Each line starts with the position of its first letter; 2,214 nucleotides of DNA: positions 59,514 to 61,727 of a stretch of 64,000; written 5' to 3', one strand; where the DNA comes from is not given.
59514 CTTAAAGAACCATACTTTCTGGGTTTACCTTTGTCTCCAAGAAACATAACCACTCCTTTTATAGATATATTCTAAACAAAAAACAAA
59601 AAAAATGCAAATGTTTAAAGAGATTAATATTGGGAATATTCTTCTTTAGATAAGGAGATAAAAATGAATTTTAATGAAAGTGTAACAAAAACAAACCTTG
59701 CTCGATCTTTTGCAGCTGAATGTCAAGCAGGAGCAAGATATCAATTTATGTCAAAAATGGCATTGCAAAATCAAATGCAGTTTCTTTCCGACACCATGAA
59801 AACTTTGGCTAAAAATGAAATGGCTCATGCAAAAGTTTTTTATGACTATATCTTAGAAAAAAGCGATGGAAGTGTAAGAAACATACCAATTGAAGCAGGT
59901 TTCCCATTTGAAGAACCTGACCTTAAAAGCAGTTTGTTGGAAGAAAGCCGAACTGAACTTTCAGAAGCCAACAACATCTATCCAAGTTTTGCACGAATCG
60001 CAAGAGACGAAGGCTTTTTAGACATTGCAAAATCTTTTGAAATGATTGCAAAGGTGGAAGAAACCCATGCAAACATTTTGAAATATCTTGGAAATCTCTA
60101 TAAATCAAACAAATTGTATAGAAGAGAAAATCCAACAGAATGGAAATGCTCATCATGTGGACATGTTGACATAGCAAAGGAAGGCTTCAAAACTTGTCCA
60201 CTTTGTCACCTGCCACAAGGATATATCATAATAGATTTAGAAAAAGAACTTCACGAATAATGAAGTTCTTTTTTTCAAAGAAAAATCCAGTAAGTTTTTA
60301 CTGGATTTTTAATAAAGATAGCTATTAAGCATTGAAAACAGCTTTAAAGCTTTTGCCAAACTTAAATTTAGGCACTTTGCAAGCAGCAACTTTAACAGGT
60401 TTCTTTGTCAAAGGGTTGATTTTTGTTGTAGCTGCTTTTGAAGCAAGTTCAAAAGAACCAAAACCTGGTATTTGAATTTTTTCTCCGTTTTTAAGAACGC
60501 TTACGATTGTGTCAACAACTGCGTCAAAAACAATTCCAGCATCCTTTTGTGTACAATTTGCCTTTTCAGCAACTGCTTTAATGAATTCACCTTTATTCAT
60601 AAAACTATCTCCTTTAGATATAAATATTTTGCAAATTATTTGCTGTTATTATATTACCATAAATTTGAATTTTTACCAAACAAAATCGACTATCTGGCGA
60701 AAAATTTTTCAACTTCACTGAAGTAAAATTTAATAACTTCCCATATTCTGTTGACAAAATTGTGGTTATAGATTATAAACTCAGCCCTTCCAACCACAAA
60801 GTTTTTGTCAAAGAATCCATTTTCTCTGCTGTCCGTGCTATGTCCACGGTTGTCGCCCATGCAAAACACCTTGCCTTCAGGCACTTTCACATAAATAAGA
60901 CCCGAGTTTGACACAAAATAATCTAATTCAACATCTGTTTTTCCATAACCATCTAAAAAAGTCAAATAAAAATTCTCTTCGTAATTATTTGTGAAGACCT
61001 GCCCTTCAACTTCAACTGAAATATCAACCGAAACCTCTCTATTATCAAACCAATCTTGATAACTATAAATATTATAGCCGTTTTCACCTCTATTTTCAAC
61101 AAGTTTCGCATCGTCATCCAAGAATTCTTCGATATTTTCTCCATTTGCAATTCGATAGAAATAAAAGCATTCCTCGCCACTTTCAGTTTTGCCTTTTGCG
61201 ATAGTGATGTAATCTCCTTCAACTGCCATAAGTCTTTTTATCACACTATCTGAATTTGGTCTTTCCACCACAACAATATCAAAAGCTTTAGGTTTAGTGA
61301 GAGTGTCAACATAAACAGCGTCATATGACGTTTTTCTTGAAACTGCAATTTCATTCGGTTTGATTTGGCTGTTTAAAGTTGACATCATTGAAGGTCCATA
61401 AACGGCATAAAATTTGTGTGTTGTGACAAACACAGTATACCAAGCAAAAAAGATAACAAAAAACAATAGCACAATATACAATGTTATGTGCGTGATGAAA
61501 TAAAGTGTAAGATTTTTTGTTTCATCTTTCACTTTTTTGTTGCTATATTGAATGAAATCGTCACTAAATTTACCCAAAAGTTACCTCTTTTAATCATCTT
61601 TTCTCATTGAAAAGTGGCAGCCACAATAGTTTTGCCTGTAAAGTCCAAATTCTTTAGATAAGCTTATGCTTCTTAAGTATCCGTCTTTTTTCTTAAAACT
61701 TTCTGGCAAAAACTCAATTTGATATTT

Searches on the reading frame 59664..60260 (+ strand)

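Call 71: search_protein_families(library=pfam, proteins=[window:59664-60260:+], max_evalue=0.001)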
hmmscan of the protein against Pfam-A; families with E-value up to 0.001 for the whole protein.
window:59664-60260:+ (198 aa): 4 families
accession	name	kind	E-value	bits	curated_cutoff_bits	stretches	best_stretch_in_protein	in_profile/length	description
PF02915.23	Rubrerythrin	-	2.2e-23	83.6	22.8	2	11-141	2-135/137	Rubrerythrin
PF00210.30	Ferritin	-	1.8e-06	28.3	24.5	0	11-65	3-57/142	Ferritin-like domain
PF21349.2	RUBY_RBDX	-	2.4e-05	24.1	26.5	1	160-186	1-27/30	Rubrerythrin, rubredoxin-like domain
PF23145.1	Zf_2nd_IFT121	-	9.8e-05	22.4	25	1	160-183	17-42/45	IFT121, second zinc finger domain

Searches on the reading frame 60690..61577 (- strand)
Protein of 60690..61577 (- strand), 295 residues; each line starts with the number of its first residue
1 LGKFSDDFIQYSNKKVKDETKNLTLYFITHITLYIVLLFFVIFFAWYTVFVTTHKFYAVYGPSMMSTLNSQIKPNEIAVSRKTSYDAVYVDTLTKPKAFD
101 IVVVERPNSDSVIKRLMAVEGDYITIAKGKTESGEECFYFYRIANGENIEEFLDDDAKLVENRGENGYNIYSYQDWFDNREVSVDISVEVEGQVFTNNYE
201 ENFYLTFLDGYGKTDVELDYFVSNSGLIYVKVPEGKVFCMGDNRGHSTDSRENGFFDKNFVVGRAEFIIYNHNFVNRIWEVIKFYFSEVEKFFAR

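Call 71: search_protein_families(library=pfam, proteins=[window:60690-61577:-], max_evalue=0.001)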
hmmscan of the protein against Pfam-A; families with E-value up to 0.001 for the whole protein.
window:60690-61577:- (295 aa): 1 family
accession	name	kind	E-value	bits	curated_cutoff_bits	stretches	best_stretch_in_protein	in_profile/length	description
PF10502.14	Peptidase_S26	-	3.9e-25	89.2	22.9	1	36-270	5-168/168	Signal peptidase, peptidase S26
